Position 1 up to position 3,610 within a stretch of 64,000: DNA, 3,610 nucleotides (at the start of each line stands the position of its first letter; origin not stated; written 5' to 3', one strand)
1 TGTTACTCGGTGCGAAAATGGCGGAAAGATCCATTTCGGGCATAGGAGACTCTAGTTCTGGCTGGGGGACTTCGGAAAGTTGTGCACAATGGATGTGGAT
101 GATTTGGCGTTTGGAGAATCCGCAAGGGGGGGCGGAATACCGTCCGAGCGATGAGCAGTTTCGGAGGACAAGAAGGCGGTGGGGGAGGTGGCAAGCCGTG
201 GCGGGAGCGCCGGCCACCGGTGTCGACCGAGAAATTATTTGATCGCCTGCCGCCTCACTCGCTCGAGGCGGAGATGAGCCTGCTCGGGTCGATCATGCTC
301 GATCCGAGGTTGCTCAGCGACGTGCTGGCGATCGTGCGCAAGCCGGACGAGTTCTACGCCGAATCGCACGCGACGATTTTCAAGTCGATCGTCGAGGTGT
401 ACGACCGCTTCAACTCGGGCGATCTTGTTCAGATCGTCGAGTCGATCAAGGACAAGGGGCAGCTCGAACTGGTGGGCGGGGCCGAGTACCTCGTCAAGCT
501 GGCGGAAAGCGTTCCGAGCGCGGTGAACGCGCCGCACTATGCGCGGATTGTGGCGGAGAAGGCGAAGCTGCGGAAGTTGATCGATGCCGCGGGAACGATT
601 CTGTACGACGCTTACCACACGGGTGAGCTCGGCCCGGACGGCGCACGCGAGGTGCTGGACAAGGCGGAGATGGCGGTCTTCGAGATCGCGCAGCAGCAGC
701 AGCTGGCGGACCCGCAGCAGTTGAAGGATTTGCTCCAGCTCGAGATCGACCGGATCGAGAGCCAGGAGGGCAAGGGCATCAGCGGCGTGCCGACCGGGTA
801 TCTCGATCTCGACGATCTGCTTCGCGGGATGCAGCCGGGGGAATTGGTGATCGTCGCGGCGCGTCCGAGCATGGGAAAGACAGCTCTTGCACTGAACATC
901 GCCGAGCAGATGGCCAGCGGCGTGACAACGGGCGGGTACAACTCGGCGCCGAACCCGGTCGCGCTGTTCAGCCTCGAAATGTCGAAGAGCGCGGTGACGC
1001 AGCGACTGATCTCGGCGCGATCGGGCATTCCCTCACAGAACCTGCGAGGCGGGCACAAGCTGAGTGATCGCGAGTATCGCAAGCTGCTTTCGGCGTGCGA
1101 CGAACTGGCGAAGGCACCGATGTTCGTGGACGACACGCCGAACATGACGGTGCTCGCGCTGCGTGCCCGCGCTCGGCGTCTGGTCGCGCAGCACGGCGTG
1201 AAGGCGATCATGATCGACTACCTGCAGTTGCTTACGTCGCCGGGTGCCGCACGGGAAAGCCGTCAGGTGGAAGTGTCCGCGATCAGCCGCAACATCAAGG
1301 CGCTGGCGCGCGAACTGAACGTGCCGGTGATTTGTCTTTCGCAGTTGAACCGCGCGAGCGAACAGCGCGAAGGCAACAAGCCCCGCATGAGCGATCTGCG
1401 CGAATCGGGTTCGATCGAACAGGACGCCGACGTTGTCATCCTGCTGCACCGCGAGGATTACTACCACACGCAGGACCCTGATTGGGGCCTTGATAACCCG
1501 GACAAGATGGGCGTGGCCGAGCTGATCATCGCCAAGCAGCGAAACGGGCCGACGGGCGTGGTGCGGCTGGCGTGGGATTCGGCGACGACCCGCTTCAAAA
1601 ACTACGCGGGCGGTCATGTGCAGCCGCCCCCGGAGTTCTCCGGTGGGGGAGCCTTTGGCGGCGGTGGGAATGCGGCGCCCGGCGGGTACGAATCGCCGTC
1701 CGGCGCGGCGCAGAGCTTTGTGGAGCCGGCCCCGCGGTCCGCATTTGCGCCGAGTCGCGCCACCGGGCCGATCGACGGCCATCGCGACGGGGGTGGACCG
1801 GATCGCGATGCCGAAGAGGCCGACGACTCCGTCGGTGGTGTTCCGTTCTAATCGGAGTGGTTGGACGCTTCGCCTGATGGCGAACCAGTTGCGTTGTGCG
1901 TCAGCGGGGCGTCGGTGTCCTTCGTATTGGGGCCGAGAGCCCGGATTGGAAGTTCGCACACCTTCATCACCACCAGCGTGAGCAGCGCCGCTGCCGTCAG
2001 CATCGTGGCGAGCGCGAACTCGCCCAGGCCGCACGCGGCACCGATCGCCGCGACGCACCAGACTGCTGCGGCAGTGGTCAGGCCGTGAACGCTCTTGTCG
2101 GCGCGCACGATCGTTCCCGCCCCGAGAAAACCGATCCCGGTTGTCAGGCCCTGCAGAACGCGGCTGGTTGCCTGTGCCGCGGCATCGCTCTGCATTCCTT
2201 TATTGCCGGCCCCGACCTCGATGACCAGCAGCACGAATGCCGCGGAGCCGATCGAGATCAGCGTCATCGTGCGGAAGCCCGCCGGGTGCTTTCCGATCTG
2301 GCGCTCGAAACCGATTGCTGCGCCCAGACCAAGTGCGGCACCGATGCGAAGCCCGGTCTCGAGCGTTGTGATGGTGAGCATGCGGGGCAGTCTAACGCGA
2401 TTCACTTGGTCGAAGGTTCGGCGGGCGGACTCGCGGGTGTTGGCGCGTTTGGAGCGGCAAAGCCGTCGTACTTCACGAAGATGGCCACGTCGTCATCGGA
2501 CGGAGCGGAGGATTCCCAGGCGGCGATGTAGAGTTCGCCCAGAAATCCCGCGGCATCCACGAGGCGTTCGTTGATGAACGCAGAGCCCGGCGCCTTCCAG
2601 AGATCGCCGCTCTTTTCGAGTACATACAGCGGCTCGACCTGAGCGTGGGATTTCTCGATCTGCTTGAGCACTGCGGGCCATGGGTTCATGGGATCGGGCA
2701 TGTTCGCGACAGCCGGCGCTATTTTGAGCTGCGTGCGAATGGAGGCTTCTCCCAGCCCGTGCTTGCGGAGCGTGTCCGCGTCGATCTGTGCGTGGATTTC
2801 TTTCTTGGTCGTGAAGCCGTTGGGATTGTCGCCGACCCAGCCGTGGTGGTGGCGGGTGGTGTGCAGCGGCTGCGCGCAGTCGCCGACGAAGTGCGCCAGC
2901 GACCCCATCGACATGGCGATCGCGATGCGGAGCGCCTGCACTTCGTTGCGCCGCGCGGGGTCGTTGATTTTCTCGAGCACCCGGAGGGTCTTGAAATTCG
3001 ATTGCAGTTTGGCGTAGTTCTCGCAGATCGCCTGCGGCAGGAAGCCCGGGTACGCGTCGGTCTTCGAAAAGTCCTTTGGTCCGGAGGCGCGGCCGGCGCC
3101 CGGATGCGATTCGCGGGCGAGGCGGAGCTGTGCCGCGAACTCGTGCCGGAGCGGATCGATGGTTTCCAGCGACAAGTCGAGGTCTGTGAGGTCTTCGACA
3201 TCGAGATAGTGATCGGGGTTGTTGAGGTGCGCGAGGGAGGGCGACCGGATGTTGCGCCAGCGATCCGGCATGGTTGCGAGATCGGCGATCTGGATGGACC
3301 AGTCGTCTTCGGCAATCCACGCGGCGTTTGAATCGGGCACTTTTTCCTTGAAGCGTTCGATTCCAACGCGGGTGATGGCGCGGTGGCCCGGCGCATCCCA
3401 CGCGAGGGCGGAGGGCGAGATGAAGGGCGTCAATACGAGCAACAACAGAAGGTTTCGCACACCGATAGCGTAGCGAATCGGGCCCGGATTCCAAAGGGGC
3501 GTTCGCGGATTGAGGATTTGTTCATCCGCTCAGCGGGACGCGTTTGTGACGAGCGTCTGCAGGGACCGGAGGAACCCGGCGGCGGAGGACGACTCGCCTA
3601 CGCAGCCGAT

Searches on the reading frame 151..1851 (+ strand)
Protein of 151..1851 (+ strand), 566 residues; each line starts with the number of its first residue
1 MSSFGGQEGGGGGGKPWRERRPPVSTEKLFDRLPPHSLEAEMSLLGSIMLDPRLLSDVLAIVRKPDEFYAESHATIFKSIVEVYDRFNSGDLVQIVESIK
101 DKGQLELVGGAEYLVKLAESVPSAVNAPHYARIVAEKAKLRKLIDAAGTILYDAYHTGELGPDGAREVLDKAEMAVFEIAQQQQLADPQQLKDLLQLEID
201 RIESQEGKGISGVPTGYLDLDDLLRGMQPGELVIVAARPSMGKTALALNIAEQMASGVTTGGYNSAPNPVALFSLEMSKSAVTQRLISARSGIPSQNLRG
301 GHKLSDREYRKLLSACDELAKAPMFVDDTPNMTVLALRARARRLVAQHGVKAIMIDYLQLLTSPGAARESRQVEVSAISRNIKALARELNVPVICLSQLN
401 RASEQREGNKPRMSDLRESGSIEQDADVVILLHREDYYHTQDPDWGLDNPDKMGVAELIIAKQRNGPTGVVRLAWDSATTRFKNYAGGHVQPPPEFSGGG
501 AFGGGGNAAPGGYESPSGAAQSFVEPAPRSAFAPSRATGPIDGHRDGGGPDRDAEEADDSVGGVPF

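Call 86: search_protein_families(library=pfam, proteins=[window:151-1851:+], max_evalue=0.00001)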
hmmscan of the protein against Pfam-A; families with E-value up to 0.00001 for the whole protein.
window:151-1851:+ (566 aa): 3 families
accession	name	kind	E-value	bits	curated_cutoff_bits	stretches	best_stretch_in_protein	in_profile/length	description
PF03796.21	DnaB_C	-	1.3e-100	336.5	27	1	212-484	1-255/255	DnaB-like helicase C terminal domain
PF00772.26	DnaB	-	6e-28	97.4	23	1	34-136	2-103/103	DnaB-like helicase N terminal domain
PF13481.12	AAA_25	-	1.1e-14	54.9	27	1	221-401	23-192/195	AAA domain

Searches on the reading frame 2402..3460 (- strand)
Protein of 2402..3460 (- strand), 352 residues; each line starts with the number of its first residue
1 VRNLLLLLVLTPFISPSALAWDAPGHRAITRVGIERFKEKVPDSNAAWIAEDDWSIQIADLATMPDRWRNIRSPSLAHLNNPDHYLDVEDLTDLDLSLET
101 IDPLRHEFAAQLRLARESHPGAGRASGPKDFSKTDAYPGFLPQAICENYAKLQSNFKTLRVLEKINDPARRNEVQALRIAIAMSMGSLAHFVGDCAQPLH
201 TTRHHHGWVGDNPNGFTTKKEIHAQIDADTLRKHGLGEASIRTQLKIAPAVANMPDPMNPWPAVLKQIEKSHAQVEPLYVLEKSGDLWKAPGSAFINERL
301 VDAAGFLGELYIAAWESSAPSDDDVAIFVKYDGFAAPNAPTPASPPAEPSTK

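Call 86: search_protein_families(library=pfam, proteins=[window:2402-3460:-], max_evalue=0.00001)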
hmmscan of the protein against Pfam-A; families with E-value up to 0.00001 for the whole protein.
window:2402-3460:- (352 aa): 1 family
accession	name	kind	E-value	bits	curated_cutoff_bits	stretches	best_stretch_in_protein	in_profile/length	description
PF02265.22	S1-P1_nuclease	-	1.8e-09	38.2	29.5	0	178-271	104-195/258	S1/P1 Nuclease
